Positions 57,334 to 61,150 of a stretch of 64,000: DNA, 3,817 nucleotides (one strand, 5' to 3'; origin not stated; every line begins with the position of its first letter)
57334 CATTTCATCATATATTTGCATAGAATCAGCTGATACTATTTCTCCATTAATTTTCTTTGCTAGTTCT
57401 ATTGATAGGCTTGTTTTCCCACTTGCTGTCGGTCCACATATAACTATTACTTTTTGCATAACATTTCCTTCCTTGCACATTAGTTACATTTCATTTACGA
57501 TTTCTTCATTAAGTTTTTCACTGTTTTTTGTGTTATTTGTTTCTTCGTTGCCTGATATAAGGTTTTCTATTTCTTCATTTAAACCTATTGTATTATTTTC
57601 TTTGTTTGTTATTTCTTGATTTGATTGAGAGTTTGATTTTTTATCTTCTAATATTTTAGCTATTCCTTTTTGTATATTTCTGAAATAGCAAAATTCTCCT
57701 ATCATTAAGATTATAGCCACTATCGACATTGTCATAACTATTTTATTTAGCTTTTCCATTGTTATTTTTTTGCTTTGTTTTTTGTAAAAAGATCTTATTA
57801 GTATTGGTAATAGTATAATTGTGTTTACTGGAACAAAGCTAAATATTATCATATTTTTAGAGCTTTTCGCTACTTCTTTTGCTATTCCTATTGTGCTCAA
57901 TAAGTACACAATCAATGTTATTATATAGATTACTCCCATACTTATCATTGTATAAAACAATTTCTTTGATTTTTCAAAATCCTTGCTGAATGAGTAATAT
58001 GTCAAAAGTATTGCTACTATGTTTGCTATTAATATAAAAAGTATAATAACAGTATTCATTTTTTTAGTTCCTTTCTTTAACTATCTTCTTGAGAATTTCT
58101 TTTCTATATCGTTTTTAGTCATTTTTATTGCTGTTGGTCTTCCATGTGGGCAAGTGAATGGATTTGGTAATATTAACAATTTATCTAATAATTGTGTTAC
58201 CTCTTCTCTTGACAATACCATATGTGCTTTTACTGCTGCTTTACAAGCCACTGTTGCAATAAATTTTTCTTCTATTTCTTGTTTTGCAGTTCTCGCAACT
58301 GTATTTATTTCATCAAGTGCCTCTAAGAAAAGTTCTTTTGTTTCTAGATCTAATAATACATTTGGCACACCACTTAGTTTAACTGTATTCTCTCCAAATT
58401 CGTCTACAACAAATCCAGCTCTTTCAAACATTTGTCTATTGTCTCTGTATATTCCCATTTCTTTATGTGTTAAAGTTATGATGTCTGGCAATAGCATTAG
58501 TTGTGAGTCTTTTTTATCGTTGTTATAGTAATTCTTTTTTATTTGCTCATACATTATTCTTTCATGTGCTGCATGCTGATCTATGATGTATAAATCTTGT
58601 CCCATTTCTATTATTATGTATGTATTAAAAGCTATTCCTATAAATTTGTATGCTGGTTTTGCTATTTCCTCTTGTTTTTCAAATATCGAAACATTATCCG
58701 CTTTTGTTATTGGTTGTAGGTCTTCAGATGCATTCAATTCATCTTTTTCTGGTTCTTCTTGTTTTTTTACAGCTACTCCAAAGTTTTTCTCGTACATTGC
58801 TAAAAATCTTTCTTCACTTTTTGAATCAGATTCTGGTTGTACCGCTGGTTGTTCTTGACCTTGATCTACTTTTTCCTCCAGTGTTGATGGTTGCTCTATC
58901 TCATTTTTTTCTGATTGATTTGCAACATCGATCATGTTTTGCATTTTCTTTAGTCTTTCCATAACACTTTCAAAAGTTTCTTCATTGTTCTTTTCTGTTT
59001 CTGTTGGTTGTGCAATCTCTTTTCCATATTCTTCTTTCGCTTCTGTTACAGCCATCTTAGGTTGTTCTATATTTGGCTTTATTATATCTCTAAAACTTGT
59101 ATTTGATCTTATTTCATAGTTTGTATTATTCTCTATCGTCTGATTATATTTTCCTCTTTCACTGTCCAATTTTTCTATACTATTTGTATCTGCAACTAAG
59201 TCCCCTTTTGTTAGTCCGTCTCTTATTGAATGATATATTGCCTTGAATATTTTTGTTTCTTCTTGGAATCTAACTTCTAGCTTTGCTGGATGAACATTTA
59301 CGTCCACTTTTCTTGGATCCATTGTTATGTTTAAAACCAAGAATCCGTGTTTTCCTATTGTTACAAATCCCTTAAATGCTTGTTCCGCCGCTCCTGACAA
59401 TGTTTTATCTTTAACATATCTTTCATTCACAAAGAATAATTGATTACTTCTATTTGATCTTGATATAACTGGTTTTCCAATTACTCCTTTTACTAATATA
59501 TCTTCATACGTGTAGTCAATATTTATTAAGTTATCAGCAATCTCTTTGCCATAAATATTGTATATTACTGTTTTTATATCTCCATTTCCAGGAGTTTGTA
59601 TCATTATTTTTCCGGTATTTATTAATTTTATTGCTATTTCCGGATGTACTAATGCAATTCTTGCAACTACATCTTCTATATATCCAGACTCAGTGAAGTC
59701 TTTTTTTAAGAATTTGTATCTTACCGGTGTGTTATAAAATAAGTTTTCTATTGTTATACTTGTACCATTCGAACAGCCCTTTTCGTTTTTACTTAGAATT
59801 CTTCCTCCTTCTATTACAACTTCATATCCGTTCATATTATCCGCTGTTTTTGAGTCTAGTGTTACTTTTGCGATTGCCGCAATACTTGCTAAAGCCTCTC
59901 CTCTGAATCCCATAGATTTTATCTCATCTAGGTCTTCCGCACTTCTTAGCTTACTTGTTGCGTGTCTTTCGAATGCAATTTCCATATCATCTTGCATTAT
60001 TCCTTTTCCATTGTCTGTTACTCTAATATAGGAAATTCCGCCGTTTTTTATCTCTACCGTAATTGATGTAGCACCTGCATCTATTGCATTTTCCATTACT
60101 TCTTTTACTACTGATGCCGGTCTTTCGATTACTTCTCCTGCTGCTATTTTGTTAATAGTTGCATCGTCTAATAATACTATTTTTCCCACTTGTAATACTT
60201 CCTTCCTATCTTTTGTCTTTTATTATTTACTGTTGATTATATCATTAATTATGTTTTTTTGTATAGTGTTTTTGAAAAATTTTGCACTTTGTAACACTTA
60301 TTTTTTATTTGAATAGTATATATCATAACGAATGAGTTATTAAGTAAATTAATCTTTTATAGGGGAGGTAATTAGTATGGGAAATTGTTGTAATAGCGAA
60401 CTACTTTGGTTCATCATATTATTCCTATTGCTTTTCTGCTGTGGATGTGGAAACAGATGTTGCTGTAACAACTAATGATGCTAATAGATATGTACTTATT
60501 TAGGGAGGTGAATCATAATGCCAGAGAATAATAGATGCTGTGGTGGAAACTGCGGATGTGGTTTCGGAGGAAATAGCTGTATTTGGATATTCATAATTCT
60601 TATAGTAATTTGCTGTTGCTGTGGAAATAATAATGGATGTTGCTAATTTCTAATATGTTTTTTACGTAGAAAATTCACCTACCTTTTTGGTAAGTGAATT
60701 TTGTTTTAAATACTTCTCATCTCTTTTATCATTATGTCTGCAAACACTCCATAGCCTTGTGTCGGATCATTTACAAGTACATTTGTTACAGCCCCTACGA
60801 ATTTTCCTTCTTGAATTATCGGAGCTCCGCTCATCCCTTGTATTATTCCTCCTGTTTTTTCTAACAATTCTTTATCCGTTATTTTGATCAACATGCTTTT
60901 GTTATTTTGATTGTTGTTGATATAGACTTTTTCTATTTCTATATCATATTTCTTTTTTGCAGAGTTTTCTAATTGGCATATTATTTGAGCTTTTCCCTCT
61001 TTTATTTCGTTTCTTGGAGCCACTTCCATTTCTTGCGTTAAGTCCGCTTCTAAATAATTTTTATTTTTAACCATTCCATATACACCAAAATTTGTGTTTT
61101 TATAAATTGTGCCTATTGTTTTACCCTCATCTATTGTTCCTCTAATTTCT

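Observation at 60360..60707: Tandem pair of strongly expressed tiny Cys/Gly-rich transmembrane peptides between mutL and spoIVB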

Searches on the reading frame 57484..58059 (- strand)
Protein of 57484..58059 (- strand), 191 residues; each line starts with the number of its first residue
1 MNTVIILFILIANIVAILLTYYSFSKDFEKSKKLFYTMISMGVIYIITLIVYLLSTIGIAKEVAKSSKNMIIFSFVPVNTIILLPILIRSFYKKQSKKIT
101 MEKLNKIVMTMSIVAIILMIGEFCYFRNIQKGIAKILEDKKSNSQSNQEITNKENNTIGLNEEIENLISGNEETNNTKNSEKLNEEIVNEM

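Call 59: search_protein_families(library=pfam, proteins=[window:57484-58059:-], max_evalue=0.01)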
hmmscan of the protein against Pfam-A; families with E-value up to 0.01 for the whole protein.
window:57484-58059:- (191 aa): 3 families
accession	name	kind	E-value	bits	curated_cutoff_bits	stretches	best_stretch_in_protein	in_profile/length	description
PF13858.11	DUF4199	-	4.1e-05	24.5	32.3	1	41-165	6-129/165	Protein of unknown function (DUF4199)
PF14991.11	MLANA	-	0.0035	18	27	1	91-157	12-75/117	Protein melan-A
PF18936.5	DUF5684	-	0.0066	17.5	27.4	0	4-49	24-70/81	Family of unknown function (DUF5684)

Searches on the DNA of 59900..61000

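Call 6: search_rna_families(source=window, start=59900, end=61000, threshold=evalue, max_evalue=10)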
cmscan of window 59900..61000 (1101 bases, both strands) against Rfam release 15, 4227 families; matches with E-value up to 10: 3.
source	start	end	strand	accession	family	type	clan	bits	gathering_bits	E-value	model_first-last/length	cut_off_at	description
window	60635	60713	+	RF02732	JA04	Gene; sRNA;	-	20.2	81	4.7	1-81/81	no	Aggregatibacter sRNA JA04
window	60915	60948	+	RF00143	mir-6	Gene; miRNA;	CL00083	16.4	58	9.7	20-55/74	no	mir-6 microRNA precursor family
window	60259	60294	+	RF03181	mir-2755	Gene; miRNA;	-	14.9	76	5.1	20-55/74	no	mir-2755 microRNA precursor family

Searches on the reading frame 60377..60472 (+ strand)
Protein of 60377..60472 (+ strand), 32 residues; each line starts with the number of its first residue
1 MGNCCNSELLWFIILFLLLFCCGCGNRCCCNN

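Call 3: search_protein_families(library=pfam, proteins=[window:60377-60472:+], max_evalue=10)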
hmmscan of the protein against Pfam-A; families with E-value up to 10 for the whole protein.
seq(32 aa): 0 families

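Call 4: search_protein_families(library=ncbifam, proteins=[window:60377-60472:+], max_evalue=10)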
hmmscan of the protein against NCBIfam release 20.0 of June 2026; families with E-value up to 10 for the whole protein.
seq(32 aa): 0 families

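Call 8: list_cluster_members(proteins=[window:60377-60472:+, window:60518-60643:+])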
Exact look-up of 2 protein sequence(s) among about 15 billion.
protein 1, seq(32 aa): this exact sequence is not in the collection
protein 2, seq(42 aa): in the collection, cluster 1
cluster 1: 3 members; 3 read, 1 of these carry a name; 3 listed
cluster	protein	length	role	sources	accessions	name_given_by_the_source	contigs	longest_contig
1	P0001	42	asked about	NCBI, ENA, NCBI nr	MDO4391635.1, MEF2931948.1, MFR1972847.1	MAG: hypothetical protein Q4C11_00845 [Clostridium sp.] | hypothetical protein [Clostridium sp.]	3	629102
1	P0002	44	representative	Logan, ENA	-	-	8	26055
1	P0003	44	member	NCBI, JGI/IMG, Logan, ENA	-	-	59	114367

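Call 13: find_encoding_contigs(protein=P0003, flank=4000, max_places=8)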
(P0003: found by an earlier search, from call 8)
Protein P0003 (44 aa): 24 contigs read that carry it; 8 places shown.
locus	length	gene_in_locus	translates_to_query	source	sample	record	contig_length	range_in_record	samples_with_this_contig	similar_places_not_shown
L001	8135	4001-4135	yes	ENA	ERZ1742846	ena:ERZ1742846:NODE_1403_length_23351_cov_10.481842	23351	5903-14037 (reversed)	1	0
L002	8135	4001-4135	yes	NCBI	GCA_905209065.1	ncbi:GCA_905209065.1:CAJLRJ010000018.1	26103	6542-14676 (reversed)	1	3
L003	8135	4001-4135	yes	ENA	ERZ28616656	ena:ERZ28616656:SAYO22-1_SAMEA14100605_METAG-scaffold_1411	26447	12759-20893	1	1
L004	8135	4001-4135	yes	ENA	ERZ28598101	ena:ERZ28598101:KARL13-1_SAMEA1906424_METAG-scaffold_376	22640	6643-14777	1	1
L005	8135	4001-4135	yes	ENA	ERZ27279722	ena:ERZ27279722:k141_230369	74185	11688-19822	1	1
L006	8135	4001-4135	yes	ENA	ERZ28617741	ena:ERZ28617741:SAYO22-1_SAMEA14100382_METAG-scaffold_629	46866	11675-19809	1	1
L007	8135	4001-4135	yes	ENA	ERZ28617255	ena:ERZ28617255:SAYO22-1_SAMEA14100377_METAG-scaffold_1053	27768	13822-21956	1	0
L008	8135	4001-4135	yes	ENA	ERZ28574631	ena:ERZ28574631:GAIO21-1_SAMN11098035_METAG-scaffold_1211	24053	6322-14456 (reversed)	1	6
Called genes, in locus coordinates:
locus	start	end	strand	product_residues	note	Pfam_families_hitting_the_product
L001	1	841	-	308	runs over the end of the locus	PF01745:IPT, PF13238:AAA_18 (faint), PF01715:IPPT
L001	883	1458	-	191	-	PF13858:DUF4199 (weak)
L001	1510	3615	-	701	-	PF02518:HATPase_c, PF13589:HATPase_c_3, PF01119:DNA_mis_repair, PF08676:MutL_C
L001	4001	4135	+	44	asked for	-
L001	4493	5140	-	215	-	PF04203:Sortase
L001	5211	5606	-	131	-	PF11969:DcpS_C, PF01230:HIT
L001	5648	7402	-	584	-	PF01411:tRNA-synt_2c, PF07973:tRNA_SAD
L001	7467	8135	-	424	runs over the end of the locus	PF00919:UPF0004, PF04055:Radical_SAM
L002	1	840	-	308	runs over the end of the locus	PF01745:IPT, PF13238:AAA_18 (faint), PF01715:IPPT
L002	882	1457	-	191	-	PF13858:DUF4199 (weak)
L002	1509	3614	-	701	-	PF02518:HATPase_c, PF13589:HATPase_c_3, PF01119:DNA_mis_repair, PF08676:MutL_C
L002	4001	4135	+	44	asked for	-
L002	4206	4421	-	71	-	-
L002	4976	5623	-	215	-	PF04203:Sortase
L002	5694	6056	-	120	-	PF11969:DcpS_C, PF01230:HIT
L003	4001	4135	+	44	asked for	-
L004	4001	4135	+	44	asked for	-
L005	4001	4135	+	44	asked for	-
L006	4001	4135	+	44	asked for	-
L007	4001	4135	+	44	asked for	-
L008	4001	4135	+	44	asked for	-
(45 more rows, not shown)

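Call 71: search_protein_families(library=padloc, proteins=[window:60377-60472:+], max_evalue=1)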
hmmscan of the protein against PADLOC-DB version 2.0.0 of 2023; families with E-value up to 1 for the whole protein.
seq(32 aa): 0 families

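Call 72: search_protein_families(library=phrogs, proteins=[window:60377-60472:+], max_evalue=1)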
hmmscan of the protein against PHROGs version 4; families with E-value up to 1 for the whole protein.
seq(32 aa): 0 families

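Call 73: find_encoding_contigs(protein=P0001, flank=2000, max_places=4)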
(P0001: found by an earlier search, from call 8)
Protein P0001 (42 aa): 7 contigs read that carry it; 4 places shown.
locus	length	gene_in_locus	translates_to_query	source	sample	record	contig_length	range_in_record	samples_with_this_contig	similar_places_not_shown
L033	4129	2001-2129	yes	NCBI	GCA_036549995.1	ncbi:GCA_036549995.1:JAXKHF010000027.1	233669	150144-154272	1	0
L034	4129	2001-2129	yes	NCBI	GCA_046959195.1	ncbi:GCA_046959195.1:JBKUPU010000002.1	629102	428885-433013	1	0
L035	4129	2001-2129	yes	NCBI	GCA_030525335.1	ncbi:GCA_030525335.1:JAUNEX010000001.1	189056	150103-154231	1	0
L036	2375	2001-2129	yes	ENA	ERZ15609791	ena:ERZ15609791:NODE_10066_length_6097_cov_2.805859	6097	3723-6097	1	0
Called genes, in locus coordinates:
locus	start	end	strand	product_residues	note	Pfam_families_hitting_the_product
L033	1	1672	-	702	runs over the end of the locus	PF02518:HATPase_c, PF13589:HATPase_c_3, PF01119:DNA_mis_repair, PF08676:MutL_C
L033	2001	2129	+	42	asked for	-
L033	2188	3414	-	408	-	PF13180:PDZ_2, PF05580:Peptidase_S55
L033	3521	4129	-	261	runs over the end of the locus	PF00160:Pro_isomerase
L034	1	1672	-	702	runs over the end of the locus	PF02518:HATPase_c, PF13589:HATPase_c_3, PF01119:DNA_mis_repair, PF08676:MutL_C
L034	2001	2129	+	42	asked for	-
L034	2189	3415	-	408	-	PF13180:PDZ_2, PF05580:Peptidase_S55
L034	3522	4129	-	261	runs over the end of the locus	PF00160:Pro_isomerase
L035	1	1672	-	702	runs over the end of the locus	PF02518:HATPase_c, PF13589:HATPase_c_3, PF01119:DNA_mis_repair, PF08676:MutL_C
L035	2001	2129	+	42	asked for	-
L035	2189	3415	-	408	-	PF13180:PDZ_2, PF05580:Peptidase_S55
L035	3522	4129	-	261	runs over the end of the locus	PF00160:Pro_isomerase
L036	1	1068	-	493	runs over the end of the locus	-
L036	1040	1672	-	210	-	-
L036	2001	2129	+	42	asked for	-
